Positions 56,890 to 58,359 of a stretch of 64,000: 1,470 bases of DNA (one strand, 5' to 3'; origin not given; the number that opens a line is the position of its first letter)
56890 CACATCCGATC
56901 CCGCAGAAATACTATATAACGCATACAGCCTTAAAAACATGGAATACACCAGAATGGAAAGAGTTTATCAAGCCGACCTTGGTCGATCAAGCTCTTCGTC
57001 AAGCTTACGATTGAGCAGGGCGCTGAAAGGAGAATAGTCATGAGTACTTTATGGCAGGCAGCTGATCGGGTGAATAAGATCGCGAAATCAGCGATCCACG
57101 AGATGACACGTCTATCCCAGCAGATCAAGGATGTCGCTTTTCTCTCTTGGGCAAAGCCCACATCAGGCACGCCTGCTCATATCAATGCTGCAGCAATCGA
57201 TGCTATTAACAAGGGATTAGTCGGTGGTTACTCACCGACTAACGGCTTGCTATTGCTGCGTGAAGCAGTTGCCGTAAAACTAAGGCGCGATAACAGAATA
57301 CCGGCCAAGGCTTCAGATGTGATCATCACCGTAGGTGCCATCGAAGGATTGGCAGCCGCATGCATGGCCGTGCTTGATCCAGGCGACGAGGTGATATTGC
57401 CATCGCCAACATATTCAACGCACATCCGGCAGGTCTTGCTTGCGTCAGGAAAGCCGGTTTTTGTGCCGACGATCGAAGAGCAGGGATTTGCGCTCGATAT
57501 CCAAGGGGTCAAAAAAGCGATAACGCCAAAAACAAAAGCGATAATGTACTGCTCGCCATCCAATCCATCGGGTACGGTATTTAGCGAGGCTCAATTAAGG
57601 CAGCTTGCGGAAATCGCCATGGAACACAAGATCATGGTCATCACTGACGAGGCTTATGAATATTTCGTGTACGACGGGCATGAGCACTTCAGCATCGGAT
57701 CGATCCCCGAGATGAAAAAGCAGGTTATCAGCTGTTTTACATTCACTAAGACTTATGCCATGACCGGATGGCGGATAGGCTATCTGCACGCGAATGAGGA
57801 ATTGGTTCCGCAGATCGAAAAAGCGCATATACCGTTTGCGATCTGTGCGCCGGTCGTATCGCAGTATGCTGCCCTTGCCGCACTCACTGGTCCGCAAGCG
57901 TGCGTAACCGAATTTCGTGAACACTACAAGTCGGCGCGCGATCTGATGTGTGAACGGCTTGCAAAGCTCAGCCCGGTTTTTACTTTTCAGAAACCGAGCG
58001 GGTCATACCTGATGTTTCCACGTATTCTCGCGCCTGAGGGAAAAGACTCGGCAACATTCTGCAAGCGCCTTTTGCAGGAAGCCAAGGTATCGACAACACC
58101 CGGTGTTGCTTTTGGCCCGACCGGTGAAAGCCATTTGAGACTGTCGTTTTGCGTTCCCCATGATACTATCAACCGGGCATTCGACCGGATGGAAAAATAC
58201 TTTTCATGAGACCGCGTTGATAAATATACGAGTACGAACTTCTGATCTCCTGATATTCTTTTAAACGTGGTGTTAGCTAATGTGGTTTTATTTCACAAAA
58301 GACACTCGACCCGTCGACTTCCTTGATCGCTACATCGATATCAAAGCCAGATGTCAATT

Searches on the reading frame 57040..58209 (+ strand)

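Call 84: search_protein_families(library=pfam, proteins=[window:57040-58209:+], max_evalue=0.0001)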
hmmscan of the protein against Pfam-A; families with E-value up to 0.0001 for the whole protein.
window:57040-58209:+ (389 aa): 4 families
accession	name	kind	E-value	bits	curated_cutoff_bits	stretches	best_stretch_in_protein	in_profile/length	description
PF00155.27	Aminotran_1_2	-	3.8e-66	224.2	19.7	1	43-383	14-360/361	Aminotransferase class I and II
PF01041.23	DegT_DnrJ_EryC1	-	1.3e-13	51.3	19.8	1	102-205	50-147/360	DegT/DnrJ/EryC1/StrS aminotransferase family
PF00266.25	Aminotran_5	-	8.2e-08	32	21.5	1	89-205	58-177/371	Aminotransferase class-V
PF01053.26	Cys_Met_Meta_PP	-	2.1e-06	27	27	1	104-205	80-175/381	Cys/Met metabolism PLP-dependent enzyme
